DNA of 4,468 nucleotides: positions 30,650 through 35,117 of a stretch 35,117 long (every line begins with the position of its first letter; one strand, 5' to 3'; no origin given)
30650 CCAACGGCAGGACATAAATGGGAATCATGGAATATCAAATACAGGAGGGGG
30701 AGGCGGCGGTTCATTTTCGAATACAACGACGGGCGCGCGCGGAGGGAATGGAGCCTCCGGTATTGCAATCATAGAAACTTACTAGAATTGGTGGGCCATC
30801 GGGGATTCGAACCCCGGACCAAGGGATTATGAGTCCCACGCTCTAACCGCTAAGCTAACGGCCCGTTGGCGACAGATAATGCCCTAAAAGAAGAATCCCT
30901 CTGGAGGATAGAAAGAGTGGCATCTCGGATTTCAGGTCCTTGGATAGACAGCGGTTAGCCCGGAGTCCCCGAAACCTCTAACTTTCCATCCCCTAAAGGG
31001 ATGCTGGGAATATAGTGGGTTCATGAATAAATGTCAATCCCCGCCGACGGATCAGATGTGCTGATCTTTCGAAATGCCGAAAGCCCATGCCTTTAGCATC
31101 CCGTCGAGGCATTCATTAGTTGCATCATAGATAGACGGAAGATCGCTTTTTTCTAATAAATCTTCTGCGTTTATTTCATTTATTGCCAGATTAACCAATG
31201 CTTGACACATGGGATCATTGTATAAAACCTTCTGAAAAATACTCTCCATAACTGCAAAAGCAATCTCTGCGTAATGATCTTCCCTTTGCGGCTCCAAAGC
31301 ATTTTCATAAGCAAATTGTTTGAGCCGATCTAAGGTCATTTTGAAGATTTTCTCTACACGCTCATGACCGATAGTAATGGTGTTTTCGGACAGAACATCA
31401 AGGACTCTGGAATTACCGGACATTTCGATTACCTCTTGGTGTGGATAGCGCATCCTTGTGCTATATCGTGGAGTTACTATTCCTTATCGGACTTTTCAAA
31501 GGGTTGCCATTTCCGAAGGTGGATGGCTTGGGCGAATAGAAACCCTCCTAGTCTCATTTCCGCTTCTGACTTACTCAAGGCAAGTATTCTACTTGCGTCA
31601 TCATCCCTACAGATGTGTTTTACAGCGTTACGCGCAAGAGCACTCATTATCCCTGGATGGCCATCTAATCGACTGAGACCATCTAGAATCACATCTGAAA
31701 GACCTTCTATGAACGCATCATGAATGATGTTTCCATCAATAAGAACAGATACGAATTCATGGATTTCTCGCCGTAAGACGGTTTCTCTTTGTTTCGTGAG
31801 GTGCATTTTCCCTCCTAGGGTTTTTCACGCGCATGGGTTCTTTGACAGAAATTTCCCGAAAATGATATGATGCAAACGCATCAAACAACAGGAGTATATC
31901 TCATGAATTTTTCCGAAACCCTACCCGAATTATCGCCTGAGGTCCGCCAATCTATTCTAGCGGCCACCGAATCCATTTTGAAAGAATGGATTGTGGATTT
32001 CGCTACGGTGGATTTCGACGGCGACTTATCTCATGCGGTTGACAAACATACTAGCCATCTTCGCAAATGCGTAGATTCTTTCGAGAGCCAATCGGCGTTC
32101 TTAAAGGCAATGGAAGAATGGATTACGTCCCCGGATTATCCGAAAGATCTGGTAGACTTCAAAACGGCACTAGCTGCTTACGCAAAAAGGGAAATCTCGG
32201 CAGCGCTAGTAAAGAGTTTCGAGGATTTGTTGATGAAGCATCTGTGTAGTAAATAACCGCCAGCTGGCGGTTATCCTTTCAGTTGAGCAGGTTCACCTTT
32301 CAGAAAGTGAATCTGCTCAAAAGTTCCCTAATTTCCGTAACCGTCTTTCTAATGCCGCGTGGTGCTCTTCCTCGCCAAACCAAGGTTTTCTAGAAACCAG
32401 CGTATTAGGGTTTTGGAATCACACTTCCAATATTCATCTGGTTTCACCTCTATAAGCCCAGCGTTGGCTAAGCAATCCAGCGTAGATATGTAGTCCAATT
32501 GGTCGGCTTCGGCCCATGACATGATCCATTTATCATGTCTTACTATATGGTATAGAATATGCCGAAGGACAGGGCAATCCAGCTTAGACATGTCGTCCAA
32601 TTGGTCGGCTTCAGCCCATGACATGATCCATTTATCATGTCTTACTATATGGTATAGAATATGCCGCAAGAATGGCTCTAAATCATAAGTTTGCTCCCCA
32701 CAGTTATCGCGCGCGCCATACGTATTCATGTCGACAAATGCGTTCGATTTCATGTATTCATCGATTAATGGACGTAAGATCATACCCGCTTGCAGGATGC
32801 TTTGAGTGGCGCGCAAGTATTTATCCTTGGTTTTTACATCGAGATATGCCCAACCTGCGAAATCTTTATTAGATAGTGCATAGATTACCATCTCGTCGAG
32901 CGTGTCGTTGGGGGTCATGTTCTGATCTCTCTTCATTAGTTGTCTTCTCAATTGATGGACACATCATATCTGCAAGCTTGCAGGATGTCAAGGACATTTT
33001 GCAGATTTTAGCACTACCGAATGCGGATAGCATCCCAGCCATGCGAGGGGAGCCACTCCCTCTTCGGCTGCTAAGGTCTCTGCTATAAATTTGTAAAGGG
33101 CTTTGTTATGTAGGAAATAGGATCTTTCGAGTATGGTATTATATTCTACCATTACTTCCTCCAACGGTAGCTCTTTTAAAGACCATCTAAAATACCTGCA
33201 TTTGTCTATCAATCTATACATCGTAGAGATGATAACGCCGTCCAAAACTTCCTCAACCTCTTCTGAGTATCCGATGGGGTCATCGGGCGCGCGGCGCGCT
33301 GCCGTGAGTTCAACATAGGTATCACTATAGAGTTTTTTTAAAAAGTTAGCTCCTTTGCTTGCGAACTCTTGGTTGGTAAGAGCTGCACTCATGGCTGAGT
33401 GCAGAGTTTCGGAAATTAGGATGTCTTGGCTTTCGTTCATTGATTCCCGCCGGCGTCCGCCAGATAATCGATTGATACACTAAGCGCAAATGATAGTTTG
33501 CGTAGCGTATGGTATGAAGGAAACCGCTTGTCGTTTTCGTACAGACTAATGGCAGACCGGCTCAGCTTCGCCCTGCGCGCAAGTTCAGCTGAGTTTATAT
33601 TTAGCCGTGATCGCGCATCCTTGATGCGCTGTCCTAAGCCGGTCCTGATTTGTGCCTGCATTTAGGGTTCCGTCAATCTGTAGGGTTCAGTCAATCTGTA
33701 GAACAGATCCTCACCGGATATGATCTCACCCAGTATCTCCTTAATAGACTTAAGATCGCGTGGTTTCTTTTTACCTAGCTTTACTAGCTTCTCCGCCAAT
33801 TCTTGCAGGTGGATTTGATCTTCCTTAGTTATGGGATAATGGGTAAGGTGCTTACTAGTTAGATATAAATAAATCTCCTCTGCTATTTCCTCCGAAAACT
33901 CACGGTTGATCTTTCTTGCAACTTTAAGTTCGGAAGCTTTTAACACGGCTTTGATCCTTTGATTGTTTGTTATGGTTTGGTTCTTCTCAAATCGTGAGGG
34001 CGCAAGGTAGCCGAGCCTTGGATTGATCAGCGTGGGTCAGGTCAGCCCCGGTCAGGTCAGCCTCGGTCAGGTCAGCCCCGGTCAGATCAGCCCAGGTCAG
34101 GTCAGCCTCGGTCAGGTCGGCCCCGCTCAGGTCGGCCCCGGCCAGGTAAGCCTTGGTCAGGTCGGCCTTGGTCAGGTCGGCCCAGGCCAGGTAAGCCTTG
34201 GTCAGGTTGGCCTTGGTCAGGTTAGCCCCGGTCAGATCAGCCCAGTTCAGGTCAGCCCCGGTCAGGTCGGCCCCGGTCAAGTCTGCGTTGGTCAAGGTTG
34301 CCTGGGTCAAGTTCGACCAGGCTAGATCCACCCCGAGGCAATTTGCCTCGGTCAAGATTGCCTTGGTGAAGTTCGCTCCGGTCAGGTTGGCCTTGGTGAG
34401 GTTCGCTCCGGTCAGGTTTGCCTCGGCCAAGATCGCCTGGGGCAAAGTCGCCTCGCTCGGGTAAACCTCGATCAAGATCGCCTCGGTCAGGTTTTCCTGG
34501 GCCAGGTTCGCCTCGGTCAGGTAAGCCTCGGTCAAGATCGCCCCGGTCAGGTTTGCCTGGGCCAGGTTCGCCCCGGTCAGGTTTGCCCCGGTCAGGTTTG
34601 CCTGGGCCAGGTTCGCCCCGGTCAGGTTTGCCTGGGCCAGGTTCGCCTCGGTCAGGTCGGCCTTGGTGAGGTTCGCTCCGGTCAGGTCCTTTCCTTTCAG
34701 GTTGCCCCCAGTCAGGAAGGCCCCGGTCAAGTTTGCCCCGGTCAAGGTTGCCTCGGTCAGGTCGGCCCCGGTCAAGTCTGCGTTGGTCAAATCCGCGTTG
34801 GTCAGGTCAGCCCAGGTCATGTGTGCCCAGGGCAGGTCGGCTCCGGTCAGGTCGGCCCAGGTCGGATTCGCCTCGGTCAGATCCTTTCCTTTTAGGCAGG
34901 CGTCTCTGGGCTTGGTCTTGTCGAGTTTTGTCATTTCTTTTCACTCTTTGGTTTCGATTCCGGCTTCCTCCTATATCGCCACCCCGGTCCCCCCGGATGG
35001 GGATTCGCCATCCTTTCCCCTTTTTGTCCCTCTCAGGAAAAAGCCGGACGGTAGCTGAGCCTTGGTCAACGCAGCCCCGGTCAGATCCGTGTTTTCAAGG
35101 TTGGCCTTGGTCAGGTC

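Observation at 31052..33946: Accessory arm resembles an anti-defence island, with a small ORF plus HTH pair arranged like an Acr-Aca operon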

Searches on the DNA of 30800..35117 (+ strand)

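Call 5: search_dna_similar(query=window:30800-35117:+, collection=phages, mode=near, max_rows=15)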
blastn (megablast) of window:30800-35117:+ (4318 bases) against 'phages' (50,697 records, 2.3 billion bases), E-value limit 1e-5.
Records with a match: 1; places in all: 1; records where one place covers at least 80% of the query: 0.
Best place of each record, by identity: 80-90% 1.
By first word of the organism name: Stenotrophomonas 1.
By host as written in the record: Stenotrophomonas maltophilia STM-19 1.
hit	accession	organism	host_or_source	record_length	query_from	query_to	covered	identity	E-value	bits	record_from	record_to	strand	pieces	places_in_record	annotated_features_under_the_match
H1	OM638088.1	Stenotrophomonas phage CUB19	Stenotrophomonas maltophilia STM-19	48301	19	65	1%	89.4%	7e-6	60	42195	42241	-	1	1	tRNA-Met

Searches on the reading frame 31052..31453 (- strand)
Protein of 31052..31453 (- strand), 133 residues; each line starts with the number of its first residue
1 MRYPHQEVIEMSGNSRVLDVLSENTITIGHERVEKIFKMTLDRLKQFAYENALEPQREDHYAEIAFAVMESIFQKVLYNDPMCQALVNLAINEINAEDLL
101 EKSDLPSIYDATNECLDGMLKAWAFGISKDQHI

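Call 6: search_protein_families(library=pfam, proteins=[window:31052-31453:-], max_evalue=1)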
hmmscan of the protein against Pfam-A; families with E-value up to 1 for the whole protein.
window:31052-31453:- (133 aa): 0 families

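Call 7: search_protein_families(library=phrogs, proteins=[window:31052-31453:-], max_evalue=1)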
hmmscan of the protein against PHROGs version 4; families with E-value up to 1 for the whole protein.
window:31052-31453:- (133 aa): 1 family
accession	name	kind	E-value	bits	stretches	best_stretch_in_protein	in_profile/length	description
phrog_12520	-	unknown function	0.023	15.5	1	7-40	52-85/167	-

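Call 8: search_protein_families(library=padloc, proteins=[window:31052-31453:-], max_evalue=1)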
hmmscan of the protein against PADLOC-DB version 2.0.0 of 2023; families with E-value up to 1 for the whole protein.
window:31052-31453:- (133 aa): 0 families

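Call 91: search_protein_families(library=ncbifam, proteins=[window:31052-31423:-], max_evalue=0.1)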
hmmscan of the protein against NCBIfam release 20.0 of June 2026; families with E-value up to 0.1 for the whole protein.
window:31052-31423:- (123 aa): 1 family
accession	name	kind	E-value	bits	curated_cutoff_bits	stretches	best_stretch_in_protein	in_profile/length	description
NF047592.1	LA_1883_fam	equivalog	0.052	12.6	400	1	10-56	221-268/499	LIC12015 family putative lipoprotein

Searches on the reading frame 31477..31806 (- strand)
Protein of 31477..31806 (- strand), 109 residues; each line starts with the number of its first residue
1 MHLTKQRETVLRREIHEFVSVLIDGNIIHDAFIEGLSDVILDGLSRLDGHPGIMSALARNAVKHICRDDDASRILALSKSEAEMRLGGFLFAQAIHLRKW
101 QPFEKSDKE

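Call 6: search_protein_families(library=pfam, proteins=[window:31477-31806:-], max_evalue=1)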
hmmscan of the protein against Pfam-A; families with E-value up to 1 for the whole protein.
window:31477-31806:- (109 aa): 0 families

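Call 7: search_protein_families(library=phrogs, proteins=[window:31477-31806:-], max_evalue=1)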
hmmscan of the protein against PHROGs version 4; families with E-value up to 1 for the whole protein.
window:31477-31806:- (109 aa): 0 families

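Call 8: search_protein_families(library=padloc, proteins=[window:31477-31806:-], max_evalue=1)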
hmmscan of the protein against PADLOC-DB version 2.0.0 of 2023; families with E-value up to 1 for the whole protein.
window:31477-31806:- (109 aa): 1 family
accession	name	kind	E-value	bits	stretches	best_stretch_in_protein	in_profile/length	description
PDLC00790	Cyclase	-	0.035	11.5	1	8-39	64-95/310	oligonucleotide-cyclase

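Call 91: search_protein_families(library=ncbifam, proteins=[window:31477-31806:-], max_evalue=0.1)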
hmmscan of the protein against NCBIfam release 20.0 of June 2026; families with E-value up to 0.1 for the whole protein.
window:31477-31806:- (109 aa): 0 families

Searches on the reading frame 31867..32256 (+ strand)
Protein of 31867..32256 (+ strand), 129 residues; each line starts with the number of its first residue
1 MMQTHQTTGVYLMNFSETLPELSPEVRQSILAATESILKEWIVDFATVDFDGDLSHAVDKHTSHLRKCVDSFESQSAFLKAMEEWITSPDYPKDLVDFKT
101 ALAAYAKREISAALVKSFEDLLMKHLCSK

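Call 6: search_protein_families(library=pfam, proteins=[window:31867-32256:+], max_evalue=1)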
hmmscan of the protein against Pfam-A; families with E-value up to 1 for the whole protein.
window:31867-32256:+ (129 aa): 1 family
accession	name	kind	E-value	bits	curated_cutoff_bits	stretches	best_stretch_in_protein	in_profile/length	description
PF22619.2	DNA_polI_exo1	-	0.11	12.7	27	1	80-116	38-74/140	DNA polymerase I, ribonuclease H-like domain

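Call 7: search_protein_families(library=phrogs, proteins=[window:31867-32256:+], max_evalue=1)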
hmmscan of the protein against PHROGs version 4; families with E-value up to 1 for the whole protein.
window:31867-32256:+ (129 aa): 1 family
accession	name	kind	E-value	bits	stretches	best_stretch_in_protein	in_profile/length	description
phrog_4361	-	unknown function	0.24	12.9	1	40-92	12-61/91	-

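Call 8: search_protein_families(library=padloc, proteins=[window:31867-32256:+], max_evalue=1)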
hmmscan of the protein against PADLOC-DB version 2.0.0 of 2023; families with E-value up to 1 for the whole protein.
window:31867-32256:+ (129 aa): 0 families

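Call 91: search_protein_families(library=ncbifam, proteins=[window:31903-32256:+], max_evalue=0.1)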
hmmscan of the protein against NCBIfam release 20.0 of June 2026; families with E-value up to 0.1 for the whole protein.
window:31903-32256:+ (117 aa): 1 family
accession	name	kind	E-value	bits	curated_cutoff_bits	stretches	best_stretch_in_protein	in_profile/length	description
TIGR02105.1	III_needle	equivalog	0.018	15.4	41.7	1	63-110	18-65/72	type III secretion system needle filament subunit SctF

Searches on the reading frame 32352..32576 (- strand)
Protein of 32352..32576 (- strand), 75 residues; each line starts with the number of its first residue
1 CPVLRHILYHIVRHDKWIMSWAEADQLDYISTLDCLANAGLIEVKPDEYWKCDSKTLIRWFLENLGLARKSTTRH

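Call 69: predict_structure(alignment_id=A6)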
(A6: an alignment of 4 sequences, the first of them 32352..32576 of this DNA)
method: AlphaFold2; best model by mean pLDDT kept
length: 75 residues; sequences in the alignment: 4
mean_pLDDT: 69.1   pTM: 0.49
mean pLDDT of the five models: 69.1, 56.0, 54.9, 54.5, 53.4
residues with pLDDT >= 90: 0; 70-90: 46; 50-70: 22; < 50: 7
segments of 3 or more residues with pLDDT < 50: 69-75
pLDDT, mean of each block of 10 residues (from residue 1): 72 65 66 82 73 77 64 41
secondary structure, 60 per line:
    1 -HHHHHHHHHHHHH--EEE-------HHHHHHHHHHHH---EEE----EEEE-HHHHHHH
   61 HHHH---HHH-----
elements in order: H2-14 E17-19 H27-38 E42-44 E49-52 H54-64
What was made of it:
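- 32349..32936 (-): ORF195 (200 aa from the TTG at 32951). It holds two or three W..W..aGLI domains, which may be winged-helix-like. Paralogs are the 96-aa (1505-1795) and 80-aa (1266-1508) genes. Call 69: AF2 pLDDT 69.
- On Winged-helix DNA-binding domain (for the W..W..aGLI repeats of ORF195 and its paralogs): The AF2 model has pLDDT 69 and topology H-b-H-b-b-H (call 69).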

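Call 72: fold_search(model_id=the predicted structure, library=pdb)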
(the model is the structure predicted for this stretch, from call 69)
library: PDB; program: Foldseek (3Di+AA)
matches with E <= 10: 513; with E <= 0.001: 0
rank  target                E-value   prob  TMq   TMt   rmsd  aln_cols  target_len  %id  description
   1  1w5t_A                1.9e-01  0.63  0.48  0.13   7.4        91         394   18  Structure of the Aeropyrum Pernix ORC2 protein (ADPNP-ADP complexes) (released 2004-10-05)
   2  2it0_A                2.3e-01  0.60  0.45  0.27   7.8        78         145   15  Crystal structure of a two-domain IdeR-DNA complex crystal form II (released 2007-02-13)
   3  7pqa_BBB              3.8e-01  0.66  0.48  0.17   4.1        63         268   16  Crystal Structure of the Ring Nuclease 0811 mutant-S12G/K169G from Sulfolobus islandicus (Sis0811) (released 2021-12-01)
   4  1mkm_A                4.0e-01  0.63  0.52  0.20   4.6        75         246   20  CRYSTAL STRUCTURE OF THE THERMOTOGA MARITIMA ICLR (released 2002-09-11)
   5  1c0w_B                4.0e-01  0.47  0.47  0.20   7.8        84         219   17  CRYSTAL STRUCTURE OF THE COBALT-ACTIVATED DIPHTHERIA TOXIN REPRESSOR-DNA COMPLEX REVEALS A METAL BINDING SH-LIKE DOMAI (released 2000-07-22)
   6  2it0_C                4.0e-01  0.44  0.44  0.27   7.8        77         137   16  Crystal structure of a two-domain IdeR-DNA complex crystal form II (released 2007-02-13)
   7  1mkm_B                4.6e-01  0.57  0.49  0.19   4.3        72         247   18  CRYSTAL STRUCTURE OF THE THERMOTOGA MARITIMA ICLR (released 2002-09-11)
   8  7b1y_A                4.6e-01  0.44  0.45  0.28   7.6        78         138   15  DtxR-like iron-dependent regulator IdeR complexed with cobalt and its consensus DNA-binding sequence (released 2021-03-03)
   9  7pq6_BBB              4.9e-01  0.66  0.49  0.17   3.8        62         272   13  Crystal Structure of the Ring Nuclease 0811 mutant-S12A from Sulfolobus islandicus (Sis0811) (released 2021-11-24)
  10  1u8r_H                4.9e-01  0.44  0.47  0.20   7.9        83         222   17  Crystal Structure of an IdeR-DNA Complex Reveals a Conformational Change in Activated IdeR for Base-specific Interacti (released 2004-10-05)
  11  1ddn_A                4.9e-01  0.41  0.46  0.33   7.7        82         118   16  DIPHTHERIA TOX REPRESSOR (C102D MUTANT)/TOX DNA OPERATOR COMPLEX (released 1998-10-14)
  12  1w5t_C                5.3e-01  0.44  0.49  0.13   5.9        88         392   19  Structure of the Aeropyrum Pernix ORC2 protein (ADPNP-ADP complexes) (released 2004-10-05)
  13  1c0w_D                5.3e-01  0.41  0.47  0.24   7.8        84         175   17  CRYSTAL STRUCTURE OF THE COBALT-ACTIVATED DIPHTHERIA TOXIN REPRESSOR-DNA COMPLEX REVEALS A METAL BINDING SH-LIKE DOMAI (released 2000-07-22)
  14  1fx7_A                5.3e-01  0.41  0.44  0.18   7.8        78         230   15  CRYSTAL STRUCTURE OF THE IRON-DEPENDENT REGULATOR (IDER) FROM MYCOBACTERIUM TUBERCULOSIS (released 2001-03-07)
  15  1xcv                  5.6e-01  0.38  0.44  0.27   7.8        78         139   14  Crystal Structure Of (H79AC102D)Dtxr complexed with Nickel(II) (released 2005-08-16)
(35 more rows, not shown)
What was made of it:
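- On Winged-helix DNA-binding domain (for the W..W..aGLI repeats of ORF195 and its paralogs): Nearly all top PDB hits are winged-helix domains, but E>=0.19 and TM is 0.45-0.52 (call 72).
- Nearly all top PDB Foldseek hits of the W..W..aGLI domain model are winged-helix DNA-binding domains (call 72).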

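Call 93: fold_search(model_id=the predicted structure, library=viral)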
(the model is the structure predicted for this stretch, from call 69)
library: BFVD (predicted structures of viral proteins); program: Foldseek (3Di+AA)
matches with E <= 10: 455; with E <= 0.001: 0
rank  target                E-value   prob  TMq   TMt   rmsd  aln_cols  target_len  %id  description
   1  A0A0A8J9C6            1.1e-01  0.80  0.48  0.38   6.2        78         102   18  Uncharacterized protein [Ralstonia phage RSL2]
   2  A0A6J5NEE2            1.6e-01  0.82  0.52  0.41   5.4        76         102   17  EAL domain-containing protein [uncultured Caudovirales phage]
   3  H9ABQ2                2.4e-01  0.82  0.57  0.36   7.6        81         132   16  ORF1 [Halogeometricum pleomorphic virus 1]
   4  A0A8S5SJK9            2.5e-01  0.69  0.51  0.24   4.6        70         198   30  Uncharacterized protein [Myoviridae sp. ct04y17]
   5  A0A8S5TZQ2            2.5e-01  0.47  0.44  0.36   4.5        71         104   21  Uncharacterized protein [Siphoviridae sp. ctuvi3]
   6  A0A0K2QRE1            2.7e-01  0.33  0.37  0.37   8.1        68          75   15  Uncharacterized protein [Ralstonia phage RSF1]
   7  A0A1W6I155            3.1e-01  0.66  0.51  0.42   5.0        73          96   15  Putative DNA-binding protein [Sulfolobus polyhedral virus 1]
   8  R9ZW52                3.1e-01  0.66  0.52  0.19  10.6        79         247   11  DUF1376 domain-containing protein [Cellulophaga phage phi19:1]
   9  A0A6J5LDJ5            3.1e-01  0.44  0.47  0.26   7.7        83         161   17  Helix-turn-helix domain containing protein [uncultured Caudovirales phage]
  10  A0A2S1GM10            3.5e-01  0.41  0.43  0.19   7.2        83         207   19  Transcription factor MotA, activation domain [Erwinia phage Cronus]
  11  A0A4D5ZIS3            3.8e-01  0.51  0.51  0.30  12.8        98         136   12  (no name in the UniProt tables at hand)
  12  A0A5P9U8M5            4.0e-01  0.60  0.52  0.19   6.3        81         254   10  (no name in the UniProt tables at hand)
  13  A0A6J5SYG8            4.3e-01  0.54  0.51  0.34   5.3        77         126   17  Uncharacterized protein [uncultured Caudovirales phage]
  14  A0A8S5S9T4            4.3e-01  0.11  0.28  0.19  13.8        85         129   13  Uncharacterized protein [Phage sp. ctGns7]
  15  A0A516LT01            4.6e-01  0.90  0.56  0.38   2.2        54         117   18  (no name in the UniProt tables at hand)
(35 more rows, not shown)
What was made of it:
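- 32349..32936 (-): Calls 72 and 93: the top PDB hits are nearly all winged-helix domains and the named viral hits are mostly DNA-binding proteins, but E>=0.1 throughout.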
